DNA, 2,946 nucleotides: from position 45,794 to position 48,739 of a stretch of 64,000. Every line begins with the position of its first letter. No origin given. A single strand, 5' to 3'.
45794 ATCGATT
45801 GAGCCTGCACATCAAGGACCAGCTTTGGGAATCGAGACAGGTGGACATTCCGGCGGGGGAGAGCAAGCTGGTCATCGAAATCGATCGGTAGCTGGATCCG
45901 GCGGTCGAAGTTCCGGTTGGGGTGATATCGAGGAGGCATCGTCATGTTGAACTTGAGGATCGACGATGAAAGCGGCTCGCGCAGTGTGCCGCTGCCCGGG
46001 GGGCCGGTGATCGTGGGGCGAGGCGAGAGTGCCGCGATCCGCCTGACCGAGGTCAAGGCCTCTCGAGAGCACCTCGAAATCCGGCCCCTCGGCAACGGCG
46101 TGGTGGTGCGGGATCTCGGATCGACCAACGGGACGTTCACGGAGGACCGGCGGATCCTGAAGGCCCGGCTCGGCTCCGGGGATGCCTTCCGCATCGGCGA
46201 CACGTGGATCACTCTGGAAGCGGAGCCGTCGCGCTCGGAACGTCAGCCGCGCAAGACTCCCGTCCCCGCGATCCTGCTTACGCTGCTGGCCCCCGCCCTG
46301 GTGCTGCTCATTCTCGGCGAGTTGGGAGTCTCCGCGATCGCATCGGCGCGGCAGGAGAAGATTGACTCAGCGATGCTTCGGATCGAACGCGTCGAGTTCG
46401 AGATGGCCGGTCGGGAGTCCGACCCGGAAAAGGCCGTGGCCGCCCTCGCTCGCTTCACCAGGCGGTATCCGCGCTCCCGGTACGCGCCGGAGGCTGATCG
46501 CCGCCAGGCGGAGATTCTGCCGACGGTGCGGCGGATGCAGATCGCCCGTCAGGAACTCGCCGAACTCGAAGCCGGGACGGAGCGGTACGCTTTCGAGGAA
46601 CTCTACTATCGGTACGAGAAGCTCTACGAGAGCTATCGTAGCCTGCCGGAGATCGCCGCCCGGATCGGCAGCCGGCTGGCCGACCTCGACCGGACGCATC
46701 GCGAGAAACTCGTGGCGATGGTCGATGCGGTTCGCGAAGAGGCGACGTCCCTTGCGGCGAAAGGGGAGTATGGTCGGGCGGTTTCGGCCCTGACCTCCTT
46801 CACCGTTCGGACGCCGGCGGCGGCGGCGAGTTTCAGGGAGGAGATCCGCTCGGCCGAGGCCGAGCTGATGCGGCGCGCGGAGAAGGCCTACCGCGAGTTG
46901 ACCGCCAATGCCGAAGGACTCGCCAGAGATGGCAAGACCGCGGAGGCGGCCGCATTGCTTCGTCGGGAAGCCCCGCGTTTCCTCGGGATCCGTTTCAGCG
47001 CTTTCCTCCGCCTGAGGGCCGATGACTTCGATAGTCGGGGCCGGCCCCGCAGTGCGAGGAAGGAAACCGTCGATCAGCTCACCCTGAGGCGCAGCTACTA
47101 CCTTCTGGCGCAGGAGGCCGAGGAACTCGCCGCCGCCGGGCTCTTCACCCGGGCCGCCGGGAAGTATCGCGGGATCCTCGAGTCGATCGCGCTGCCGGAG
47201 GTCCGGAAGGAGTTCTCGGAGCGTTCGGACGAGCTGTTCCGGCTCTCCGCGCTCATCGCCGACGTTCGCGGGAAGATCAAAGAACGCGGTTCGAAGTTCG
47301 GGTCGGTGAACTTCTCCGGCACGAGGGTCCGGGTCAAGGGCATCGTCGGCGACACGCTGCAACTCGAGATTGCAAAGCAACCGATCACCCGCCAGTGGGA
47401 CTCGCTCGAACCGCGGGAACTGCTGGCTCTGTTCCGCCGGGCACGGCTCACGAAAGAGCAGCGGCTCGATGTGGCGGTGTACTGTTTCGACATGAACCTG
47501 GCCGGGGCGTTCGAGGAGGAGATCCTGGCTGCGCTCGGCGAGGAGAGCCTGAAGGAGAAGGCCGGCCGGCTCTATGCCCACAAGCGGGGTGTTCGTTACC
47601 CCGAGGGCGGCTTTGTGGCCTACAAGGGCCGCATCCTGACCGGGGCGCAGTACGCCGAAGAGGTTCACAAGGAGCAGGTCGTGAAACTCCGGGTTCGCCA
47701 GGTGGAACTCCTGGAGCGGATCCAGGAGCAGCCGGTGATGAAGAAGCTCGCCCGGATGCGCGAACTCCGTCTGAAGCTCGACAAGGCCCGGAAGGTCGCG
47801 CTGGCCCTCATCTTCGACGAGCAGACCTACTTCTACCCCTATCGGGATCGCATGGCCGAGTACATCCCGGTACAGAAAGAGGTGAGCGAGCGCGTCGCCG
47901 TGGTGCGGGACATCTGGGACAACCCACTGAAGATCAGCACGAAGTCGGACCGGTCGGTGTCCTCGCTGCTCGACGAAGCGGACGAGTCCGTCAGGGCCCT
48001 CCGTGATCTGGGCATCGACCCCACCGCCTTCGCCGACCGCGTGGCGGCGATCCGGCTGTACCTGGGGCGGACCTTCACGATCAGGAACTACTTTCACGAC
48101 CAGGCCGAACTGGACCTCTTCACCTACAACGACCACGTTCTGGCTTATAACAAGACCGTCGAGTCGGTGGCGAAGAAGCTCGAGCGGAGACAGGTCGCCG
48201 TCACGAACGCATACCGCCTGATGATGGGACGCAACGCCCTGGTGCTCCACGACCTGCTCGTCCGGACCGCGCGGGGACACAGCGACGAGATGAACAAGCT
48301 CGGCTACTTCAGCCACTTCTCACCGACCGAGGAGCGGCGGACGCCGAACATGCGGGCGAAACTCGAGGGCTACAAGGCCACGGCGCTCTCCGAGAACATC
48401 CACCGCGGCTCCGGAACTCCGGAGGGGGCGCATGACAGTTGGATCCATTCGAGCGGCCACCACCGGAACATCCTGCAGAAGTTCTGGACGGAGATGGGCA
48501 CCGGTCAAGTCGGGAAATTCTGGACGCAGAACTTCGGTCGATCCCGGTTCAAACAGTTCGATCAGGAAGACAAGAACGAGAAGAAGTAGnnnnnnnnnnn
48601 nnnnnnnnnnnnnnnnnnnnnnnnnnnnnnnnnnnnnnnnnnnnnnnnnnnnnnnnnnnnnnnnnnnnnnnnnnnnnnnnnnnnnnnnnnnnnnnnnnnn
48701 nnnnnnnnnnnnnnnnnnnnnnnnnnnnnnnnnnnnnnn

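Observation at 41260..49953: Operon of a sigma-54 activator carrying an FHA domain, a CarboxypepD_reg-repeat lipoprotein, and two membrane-anchored FHA proteins, one ending in a CAP/PR-1 domain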

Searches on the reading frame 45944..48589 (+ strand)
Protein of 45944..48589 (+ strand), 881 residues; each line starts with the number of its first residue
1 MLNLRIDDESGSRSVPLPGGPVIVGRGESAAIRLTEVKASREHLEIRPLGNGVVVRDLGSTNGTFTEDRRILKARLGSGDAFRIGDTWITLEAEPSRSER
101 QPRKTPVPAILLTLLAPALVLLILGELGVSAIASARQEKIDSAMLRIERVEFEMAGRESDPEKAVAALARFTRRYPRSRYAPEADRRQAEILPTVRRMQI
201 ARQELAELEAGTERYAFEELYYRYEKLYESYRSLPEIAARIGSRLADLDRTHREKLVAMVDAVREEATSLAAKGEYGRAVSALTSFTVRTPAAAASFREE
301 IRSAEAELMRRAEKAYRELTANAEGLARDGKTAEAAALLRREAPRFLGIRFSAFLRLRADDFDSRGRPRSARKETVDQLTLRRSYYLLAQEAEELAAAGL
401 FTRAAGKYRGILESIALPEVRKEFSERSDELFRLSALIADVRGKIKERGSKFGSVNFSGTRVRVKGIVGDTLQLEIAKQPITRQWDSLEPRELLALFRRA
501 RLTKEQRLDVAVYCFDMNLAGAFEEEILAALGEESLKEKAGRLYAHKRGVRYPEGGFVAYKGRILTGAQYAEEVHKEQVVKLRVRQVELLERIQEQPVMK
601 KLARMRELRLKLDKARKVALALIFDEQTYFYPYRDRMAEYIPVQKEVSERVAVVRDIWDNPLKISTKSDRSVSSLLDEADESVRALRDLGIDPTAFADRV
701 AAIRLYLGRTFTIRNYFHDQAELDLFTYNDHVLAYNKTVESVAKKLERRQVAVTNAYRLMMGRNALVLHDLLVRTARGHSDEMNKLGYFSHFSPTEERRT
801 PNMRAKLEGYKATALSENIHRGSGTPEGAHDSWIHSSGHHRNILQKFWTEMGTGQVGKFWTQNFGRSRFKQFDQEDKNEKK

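Call 7: search_protein_families(library=pfam, proteins=[window:45944-48589:+], max_evalue=0.01)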
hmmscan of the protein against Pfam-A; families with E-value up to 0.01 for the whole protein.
window:45944-48589:+ (881 aa): 4 families
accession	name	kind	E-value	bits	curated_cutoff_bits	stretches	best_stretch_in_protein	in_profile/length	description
PF00498.31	FHA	-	1.2e-13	51.7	20.7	1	22-85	1-67/67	FHA domain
PF16697.10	Yop-YscD_cpl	-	2.5e-11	44.1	33.2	1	12-93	9-92/94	Inner membrane component of T3SS, cytoplasmic domain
PF00188.32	CAP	-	4e-08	34.6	21.1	1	752-854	2-101/117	Cysteine-rich secretory protein family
PF13525.12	YfiO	-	0.0087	16.3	25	1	158-236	100-176/203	Outer membrane lipoprotein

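Call 8: search_protein_families(library=ncbifam, proteins=[window:45944-48589:+], max_evalue=0.01)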
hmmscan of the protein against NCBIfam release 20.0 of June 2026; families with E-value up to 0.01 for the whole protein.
window:45944-48589:+ (881 aa): 7 families
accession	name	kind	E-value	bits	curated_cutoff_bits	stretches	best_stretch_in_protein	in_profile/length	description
TIGR02909.1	spore_YkwD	subfamily_domain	1.3e-18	67.2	171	1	745-864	3-125/127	uncharacterized protein, YkwD family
NF049868.1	FhaB_Rv0019c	equivalog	1.7e-12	47.6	125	1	13-91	79-158/158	FHA domain-containing protein FhaB/FipA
NF033760.1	gliding_GltG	equivalog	3.3e-10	39.1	650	1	24-97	28-102/650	adventurous gliding motility protein GltG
NF052573.1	HisKinEspAMyxo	equivalog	4.6e-07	28.3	1400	1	16-87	42-114/755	serine histidine kinase EspA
NF041660.2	oxygluDhInhib_OdhI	equivalog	5.7e-07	29.5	200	1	22-86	58-122/130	oxoglutarate dehydrogenase inhibitor Odhl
NF052539.1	DivAsocLipDalA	equivalog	4e-05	23.5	200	1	738-858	39-161/169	divisome-associated lipoprotein DalA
TIGR03354.1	VI_FHA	hypoth_equivalog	0.00096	19.1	120.25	0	23-114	27-124/420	type VI secretion system-associated FHA domain protein TagH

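Call 13: find_encoding_contigs(protein=window:45944-48589:+, flank=10000, max_places=6)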
Protein window:45944-48589:+ (881 aa): no gene with exactly this product is on record in the collection.

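Call 14: find_homologous_proteins(query=window:45944-48589:+)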
Query window:45944-48589:+ (881 aa): 12 proteins with E <= 0.001 among 8000 candidates.
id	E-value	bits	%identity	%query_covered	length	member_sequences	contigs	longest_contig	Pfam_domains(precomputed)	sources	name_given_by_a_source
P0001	0.0e+0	1915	100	100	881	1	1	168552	PF00498.32,PF16697.11,PF00188.33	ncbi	-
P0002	0.0e+0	1343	70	100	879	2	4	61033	PF00498.32,PF16697.11,PF00188.33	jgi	jgi:uncharacterized protein YkwD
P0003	2.0e-260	884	50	100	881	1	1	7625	PF00498.32,PF16697.11,PF00188.33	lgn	-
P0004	5.7e-257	873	50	100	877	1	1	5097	PF00498.32,PF16697.11,PF00188.33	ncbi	-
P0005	1.7e-254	865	50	100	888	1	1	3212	PF00498.32,PF00188.33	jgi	jgi:uncharacterized protein YkwD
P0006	6.2e-78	281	43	36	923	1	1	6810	PF00498.32,PF16697.11,PF00188.33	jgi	jgi:uncharacterized protein YkwD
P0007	5.5e-74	268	44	36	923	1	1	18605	PF00498.32,PF16697.11,PF00188.33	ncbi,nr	ncbi:MAG TPA: FHA domain-containing protein [Planctomycetota bacterium]|nr:FHA domain-containing pro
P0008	9.9e-11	59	44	9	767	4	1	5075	PF00498.32,PF01061.30,PF00005.34,PF16697.11,PF12698.14,PF13304.13,PF13191.13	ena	-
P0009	1.1e-7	49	44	9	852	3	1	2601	PF00498.32,PF01061.30,PF00005.34,PF16697.11,PF13555.13,PF12698.14,PF13304.13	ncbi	-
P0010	1.2e-5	42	35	9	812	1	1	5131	PF00498.32,PF01061.30,PF00005.34,PF16697.11,PF12698.14,PF13304.13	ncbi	-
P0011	2.3e-5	41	33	9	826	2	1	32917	PF00498.32,PF01061.30,PF00005.34,PF16697.11,PF12698.14,PF13304.13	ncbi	-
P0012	1.2e-4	39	33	9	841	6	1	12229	PF00498.32,PF01061.30,PF00005.34,PF16697.11,PF12698.14,PF13304.13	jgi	jgi:ABC-type multidrug transport system ATPase subunit/pSer/pThr/pTyr-binding forkhead associated (F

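Call 15: find_encoding_contigs(protein=P0002, flank=10000, max_places=4)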
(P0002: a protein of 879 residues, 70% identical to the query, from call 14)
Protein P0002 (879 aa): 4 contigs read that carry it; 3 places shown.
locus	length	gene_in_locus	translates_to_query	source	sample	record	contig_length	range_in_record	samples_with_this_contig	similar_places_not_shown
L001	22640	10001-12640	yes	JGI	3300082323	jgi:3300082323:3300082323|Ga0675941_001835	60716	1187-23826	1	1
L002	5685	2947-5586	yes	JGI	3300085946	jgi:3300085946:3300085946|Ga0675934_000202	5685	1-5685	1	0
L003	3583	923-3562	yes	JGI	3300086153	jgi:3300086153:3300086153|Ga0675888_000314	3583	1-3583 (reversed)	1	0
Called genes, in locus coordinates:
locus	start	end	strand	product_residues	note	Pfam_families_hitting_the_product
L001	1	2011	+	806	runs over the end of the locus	PF03130:HEAT_PBS (faint), PF13646:HEAT_2 (weak), PF00092:VWA (faint), PF13519:VWA_2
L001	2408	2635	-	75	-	PF00830:Ribosomal_L28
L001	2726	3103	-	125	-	PF01648:ACPS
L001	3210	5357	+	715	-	PF00580:UvrD-helicase, PF01443:Viral_helicase1 (faint), PF13245:AAA_19, PF13604:AAA_30 (faint), PF13361:UvrD_C, PF13538:UvrD_C_2, PF21196:PcrA_UvrD_tudor (weak)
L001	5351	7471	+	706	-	PF16697:Yop-YscD_cpl, PF00498:FHA, PF01590:GAF, PF13185:GAF_2, PF13492:GAF_3, PF00158:Sigma54_activat, PF14532:Sigma54_activ_2, PF07728:AAA_5, +2 more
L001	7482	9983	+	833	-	PF02369:Big_1 (faint), PF17210:SdrD_B (faint), PF17802:SpaA (faint), PF20598:DUF6795 (faint), PF22904:NOMO1-like_2nd (faint), PF13620:CarboxypepD_reg, PF13715:CarbopepD_reg_2 (weak), PF13620:CarboxypepD_reg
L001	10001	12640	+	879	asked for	PF00498:FHA, PF16697:Yop-YscD_cpl, PF00188:CAP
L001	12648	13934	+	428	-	PF16697:Yop-YscD_cpl (weak), PF00498:FHA, PF13428:TPR_14 (faint)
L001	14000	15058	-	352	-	PF13439:Glyco_transf_4, PF13477:Glyco_trans_4_2 (weak), PF13579:Glyco_trans_4_4 (weak), PF00534:Glycos_transf_1, PF13692:Glyco_trans_1_4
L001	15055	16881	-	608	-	PF00664:ABC_membrane, PF00005:ABC_tran, PF02463:SMC_N (faint)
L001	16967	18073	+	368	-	PF03739:LptF_LptG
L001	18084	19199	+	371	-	PF03739:LptF_LptG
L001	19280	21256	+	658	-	PF01590:GAF, PF13185:GAF_2, PF13492:GAF_3, PF00512:HisKA, PF02518:HATPase_c, PF00072:Response_reg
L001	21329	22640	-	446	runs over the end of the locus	PF05935:Arylsulfotrans, PF14269:Arylsulfotran_2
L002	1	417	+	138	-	?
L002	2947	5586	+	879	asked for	PF00498:FHA, PF16697:Yop-YscD_cpl, PF00188:CAP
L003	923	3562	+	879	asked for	PF00498:FHA, PF16697:Yop-YscD_cpl, PF00188:CAP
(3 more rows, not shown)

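Call 16: find_encoding_contigs(protein=P0007, flank=10000, max_places=4)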
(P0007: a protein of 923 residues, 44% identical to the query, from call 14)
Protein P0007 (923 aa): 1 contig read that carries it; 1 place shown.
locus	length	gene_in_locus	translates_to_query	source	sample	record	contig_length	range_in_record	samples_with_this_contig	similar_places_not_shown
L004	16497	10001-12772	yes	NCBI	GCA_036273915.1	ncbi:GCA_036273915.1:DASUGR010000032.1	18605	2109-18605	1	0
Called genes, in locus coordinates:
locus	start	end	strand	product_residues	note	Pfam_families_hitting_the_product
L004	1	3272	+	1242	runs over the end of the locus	-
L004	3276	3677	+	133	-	-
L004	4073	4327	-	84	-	PF00830:Ribosomal_L28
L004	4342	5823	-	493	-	PF01694:Rhomboid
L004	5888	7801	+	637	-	PF00082:Peptidase_S8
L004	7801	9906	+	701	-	PF00580:UvrD-helicase, PF13245:AAA_19, PF13604:AAA_30 (faint), PF01443:Viral_helicase1 (faint), PF13361:UvrD_C, PF13538:UvrD_C_2, PF21196:PcrA_UvrD_tudor (weak)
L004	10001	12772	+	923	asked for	PF00498:FHA, PF16697:Yop-YscD_cpl, PF00188:CAP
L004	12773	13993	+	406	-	PF16697:Yop-YscD_cpl, PF00498:FHA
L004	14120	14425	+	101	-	PF01740:STAS, PF13466:STAS_2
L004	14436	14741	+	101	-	PF01740:STAS, PF13466:STAS_2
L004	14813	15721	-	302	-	PF00491:Arginase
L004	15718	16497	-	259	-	PF06293:Kdo, PF00069:Pkinase (weak)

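Call 17: find_encoding_contigs(protein=P0003, flank=10000, max_places=3)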
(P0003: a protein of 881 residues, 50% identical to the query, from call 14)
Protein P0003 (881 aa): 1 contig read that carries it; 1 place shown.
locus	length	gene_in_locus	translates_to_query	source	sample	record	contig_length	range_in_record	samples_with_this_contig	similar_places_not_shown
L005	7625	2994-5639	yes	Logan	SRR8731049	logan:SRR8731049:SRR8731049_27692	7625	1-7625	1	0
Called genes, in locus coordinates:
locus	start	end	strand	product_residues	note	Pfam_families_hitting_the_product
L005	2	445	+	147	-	?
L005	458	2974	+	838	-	PF02369:Big_1 (faint), PF07210:DUF1416 (faint), PF09430:EMC7_beta-sandw (faint), PF10670:DUF4198 (faint), PF13620:CarboxypepD_reg (weak), PF13620:CarboxypepD_reg (weak), PF13620:CarboxypepD_reg, PF13620:CarboxypepD_reg, +10 more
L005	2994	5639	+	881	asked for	PF00498:FHA, PF16697:Yop-YscD_cpl, PF00188:CAP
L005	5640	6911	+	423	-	PF16697:Yop-YscD_cpl, PF00498:FHA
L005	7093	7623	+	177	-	?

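Call 18: find_encoding_contigs(protein=P0006, flank=10000, max_places=3)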
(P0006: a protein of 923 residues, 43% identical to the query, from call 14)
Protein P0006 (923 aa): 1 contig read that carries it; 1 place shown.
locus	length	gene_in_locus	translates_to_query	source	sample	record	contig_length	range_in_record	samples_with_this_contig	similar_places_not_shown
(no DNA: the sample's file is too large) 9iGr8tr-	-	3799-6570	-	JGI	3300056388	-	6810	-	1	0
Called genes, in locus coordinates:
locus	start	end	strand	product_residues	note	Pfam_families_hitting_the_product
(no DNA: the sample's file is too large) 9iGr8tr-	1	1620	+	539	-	?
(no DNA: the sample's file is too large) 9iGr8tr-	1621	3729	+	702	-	PF00580:UvrD-helicase, PF13245:AAA_19, PF13604:AAA_30 (faint), PF01443:Viral_helicase1 (faint), PF13361:UvrD_C, PF13538:UvrD_C_2, PF21196:PcrA_UvrD_tudor (weak)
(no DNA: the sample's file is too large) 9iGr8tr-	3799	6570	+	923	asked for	PF00498:FHA, PF16697:Yop-YscD_cpl, PF00188:CAP (weak)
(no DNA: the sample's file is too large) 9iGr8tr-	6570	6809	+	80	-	?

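Call 19: find_encoding_contigs(protein=P0004, flank=10000, max_places=3)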
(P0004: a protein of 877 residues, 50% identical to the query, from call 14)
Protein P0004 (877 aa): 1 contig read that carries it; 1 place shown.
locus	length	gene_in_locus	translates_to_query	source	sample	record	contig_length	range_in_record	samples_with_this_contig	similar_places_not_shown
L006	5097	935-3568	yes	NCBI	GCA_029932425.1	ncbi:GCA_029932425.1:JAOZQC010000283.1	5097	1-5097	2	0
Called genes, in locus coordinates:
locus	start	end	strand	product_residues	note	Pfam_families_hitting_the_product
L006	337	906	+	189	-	PF13620:CarboxypepD_reg, PF13715:CarbopepD_reg_2 (faint), PF13620:CarboxypepD_reg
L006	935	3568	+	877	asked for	PF00498:FHA, PF16697:Yop-YscD_cpl, PF00188:CAP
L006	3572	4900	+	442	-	PF16697:Yop-YscD_cpl, PF00498:FHA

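Call 22: find_related_loci(query=A1, collection=genome_contigs, flank=10000)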
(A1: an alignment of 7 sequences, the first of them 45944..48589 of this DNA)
Query A1 (881 aa) in genome_contigs; peptide patterns used: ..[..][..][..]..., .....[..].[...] (x = any residue, [..] = any of these).
172 stretches matched a pattern; 35 encode a relative of the query (tblastn E <= 1e-3); 35 distinct loci.
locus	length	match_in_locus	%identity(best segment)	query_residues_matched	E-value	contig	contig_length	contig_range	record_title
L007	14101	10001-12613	50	1-872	0e+0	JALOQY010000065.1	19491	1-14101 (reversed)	MAG: Planctomycetota bacterium isolate Prado167 scaffold_5618, whole genome shotgun sequence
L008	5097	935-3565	50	1-880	0e+0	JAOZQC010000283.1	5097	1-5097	MAG: Planctomycetota bacterium isolate GMC4.metabat2.66 GMC4_32351_length_5097_cov_6.631297, whole genome shotgun sequen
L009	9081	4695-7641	45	1-873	0e+0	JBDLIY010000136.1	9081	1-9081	MAG: Planctomycetota bacterium isolate MAG063 MAG063_136, whole genome shotgun sequence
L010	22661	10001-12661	34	9-865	8e-123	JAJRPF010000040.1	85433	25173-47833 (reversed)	MAG: Planctomycetota bacterium isolate Dive100_bin1.14 k141_697577, whole genome shotgun sequence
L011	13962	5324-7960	33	13-865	7e-115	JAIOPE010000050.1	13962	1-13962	MAG: Planctomycetota bacterium isolate LakeFargette_0920_ALND_MAG_70_12 LacPavin_0920_ALND_scaffold_244435, whole genome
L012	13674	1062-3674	33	9-865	2e-111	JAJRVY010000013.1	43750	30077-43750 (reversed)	MAG: Planctomycetota bacterium isolate Dive96_bin10.89 k141_277735, whole genome shotgun sequence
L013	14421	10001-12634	31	9-865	1e-108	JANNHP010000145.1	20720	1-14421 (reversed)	MAG: Planctomycetia bacterium isolate SOY_6_C_metabat_247 SOY_6_C_k141_2250681, whole genome shotgun sequence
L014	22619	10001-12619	33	8-865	4e-116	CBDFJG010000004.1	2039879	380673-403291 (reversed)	MAG: Planctomycetota bacterium isolate 82eb9380-8e6c-47c5-987f-f4f3aed39320 genome assembly, contig: contig_4, whole gen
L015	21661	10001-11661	42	3-865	2e-87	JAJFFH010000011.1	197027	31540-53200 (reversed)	MAG: Planctomycetota bacterium isolate OFTM341 OFTM341_10, whole genome shotgun sequence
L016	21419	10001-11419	37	401-867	2e-85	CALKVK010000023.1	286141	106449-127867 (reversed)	MAG TPA_asm: uncultured bacterium isolate SRR6227243_bin.30_CONCOCT_v1.1_MAG genome assembly, contig: ERZ795105.73, whol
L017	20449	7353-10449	34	1-867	2e-77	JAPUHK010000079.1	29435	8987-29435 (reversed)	MAG: Planctomycetota bacterium isolate KW1-S05_81 KW1-S05_81_cg79, whole genome shotgun sequence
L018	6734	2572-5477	38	13-867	2e-75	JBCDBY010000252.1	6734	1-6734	MAG: Planctomycetota bacterium isolate P01_F01_bin.94 k141_1482931_length_6734_cov_12.0127, whole genome shotgun sequenc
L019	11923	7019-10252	29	4-871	9e-85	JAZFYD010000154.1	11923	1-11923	MAG: Planctomycetota bacterium isolate MT5bin.14 MT5bin.14_154, whole genome shotgun sequence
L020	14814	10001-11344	44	3-867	4e-74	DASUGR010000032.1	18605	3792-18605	MAG TPA_asm: Planctomycetota bacterium isolate SMAG_U1411 k141_153720, whole genome shotgun sequence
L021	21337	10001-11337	42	3-867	3e-73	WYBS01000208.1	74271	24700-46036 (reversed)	MAG: Planctomycetaceae bacterium isolate PLA2 k127_536866, whole genome shotgun sequence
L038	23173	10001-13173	43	1-865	2e-71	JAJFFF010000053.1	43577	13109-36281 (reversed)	MAG: Planctomycetota bacterium isolate OFTM272 OFTM272_52, whole genome shotgun sequence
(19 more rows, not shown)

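Call 43: search_solved_structures(query=A1, max_evalue=1, show_alignments=2)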
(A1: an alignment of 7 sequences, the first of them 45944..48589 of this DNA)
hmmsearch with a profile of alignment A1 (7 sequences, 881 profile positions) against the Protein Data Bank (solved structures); distinct sequences matched with E-value up to 1: 67 (the best 60 are shown).
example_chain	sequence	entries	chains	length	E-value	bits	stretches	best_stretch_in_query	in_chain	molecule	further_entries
3po8_A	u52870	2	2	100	4.8e-18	68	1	8-91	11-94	Putative uncharacterized protein TB39.8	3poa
2lc1_A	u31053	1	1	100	6.1e-18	67.6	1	8-91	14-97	Putative uncharacterized protein TB39.8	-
3oun_A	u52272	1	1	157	3.2e-17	65.2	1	8-90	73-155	Putative uncharacterized protein TB39.8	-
4ifa_A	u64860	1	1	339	1.6e-15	59.7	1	768-867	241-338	Extracellular protein containing a SCP domain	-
6cah_A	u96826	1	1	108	4.5e-15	58.1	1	16-94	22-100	ABC transporter ATP-binding/permease protein Rv1747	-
6i2q_B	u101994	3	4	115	3.9e-11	45.1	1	20-91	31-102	Glycogen accumulation regulator GarA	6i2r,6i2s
8p5r_G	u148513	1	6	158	9.1e-11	43.9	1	21-91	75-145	Glycogen accumulation regulator GarA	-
2kkl_A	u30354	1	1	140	1e-10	43.7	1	17-91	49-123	Uncharacterized protein Mb1858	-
2kfu_A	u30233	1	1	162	1.6e-10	43.1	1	17-91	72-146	Rv1827 pThr 22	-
6i2p_D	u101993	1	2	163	1.6e-10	43.1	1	17-91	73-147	Glycogen accumulation regulator GarA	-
7rj3_A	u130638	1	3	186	2.1e-10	42.7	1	17-91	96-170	Glycogen accumulation regulator GarA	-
2fez_A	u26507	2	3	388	1.7e-09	39.7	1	11-92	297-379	Probable regulatory protein embR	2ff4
3gqs_A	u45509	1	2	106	5.3e-09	38.1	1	21-96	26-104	Adenylate cyclase-like protein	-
6ccd_A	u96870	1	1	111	8.8e-09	37.3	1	4-86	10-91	ABC transporter ATP-binding/permease protein Rv1747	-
2aff_A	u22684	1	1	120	2.2e-08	36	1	16-95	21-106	Antigen KI-67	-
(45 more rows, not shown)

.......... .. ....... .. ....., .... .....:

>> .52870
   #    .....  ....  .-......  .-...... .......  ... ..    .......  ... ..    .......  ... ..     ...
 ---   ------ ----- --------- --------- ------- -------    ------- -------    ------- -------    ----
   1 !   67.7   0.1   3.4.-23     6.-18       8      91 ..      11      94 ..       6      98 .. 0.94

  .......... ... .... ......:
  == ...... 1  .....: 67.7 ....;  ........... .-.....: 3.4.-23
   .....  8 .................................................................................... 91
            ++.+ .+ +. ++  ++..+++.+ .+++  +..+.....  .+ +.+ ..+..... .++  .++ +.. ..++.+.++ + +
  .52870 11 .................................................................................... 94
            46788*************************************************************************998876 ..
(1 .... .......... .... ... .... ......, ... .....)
